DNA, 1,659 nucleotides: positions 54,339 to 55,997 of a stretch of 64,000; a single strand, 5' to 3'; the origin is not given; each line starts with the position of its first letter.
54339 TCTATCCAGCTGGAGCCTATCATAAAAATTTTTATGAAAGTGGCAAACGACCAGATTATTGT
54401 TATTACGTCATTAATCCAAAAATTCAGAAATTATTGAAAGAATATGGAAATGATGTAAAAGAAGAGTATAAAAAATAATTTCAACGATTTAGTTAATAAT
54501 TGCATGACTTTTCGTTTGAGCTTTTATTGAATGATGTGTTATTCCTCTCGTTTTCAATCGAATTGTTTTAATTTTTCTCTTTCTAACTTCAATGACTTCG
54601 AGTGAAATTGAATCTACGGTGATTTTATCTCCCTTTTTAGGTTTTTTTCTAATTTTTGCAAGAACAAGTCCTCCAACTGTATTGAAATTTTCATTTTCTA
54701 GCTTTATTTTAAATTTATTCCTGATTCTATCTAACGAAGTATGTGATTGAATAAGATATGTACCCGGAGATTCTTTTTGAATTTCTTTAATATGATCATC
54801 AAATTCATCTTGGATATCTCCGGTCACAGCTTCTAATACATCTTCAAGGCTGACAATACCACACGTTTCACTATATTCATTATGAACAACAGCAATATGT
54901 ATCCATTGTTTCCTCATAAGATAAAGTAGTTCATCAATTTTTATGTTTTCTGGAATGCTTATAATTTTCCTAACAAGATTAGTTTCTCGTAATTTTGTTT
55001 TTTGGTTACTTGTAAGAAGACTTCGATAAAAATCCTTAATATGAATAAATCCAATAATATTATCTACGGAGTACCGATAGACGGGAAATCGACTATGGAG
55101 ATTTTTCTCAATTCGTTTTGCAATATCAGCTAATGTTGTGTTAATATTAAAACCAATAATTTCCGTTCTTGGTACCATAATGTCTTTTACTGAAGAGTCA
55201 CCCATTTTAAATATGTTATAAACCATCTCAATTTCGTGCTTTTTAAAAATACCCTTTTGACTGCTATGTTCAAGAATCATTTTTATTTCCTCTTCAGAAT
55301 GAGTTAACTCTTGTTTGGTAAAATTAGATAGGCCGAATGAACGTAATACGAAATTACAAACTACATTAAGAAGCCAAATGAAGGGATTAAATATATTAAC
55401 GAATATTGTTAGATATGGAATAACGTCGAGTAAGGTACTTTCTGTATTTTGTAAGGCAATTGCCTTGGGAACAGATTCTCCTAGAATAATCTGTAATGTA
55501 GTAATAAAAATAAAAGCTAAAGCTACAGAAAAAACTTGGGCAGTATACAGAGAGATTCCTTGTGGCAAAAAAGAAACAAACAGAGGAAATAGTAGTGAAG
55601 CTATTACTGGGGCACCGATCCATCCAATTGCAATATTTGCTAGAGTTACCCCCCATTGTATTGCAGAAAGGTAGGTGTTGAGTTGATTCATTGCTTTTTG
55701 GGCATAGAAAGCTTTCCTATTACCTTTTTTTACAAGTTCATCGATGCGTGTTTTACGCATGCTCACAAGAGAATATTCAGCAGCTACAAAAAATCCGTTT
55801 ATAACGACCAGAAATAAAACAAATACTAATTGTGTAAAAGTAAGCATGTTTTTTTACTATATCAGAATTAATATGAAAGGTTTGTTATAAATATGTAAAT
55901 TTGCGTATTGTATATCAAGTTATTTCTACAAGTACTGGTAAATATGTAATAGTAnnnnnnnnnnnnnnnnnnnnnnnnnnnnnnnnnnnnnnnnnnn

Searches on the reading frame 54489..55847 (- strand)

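Call 73: search_protein_families(library=pfam, proteins=[window:54489-55847:-], max_evalue=0.01)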
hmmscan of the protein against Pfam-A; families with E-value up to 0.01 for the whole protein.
window:54489-55847:- (452 aa): 3 families
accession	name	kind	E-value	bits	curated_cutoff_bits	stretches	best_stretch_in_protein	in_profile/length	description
PF01595.25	CNNM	-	7.9e-49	166.2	28.4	1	10-205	3-181/181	Cyclin M transmembrane N-terminal domain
PF00571.33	CBS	-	1.5e-17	64.1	24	2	293-341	7-55/57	CBS domain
PF03471.22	CorC_HlyC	-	3.6e-17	62.6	27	1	358-433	2-79/81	Transporter associated domain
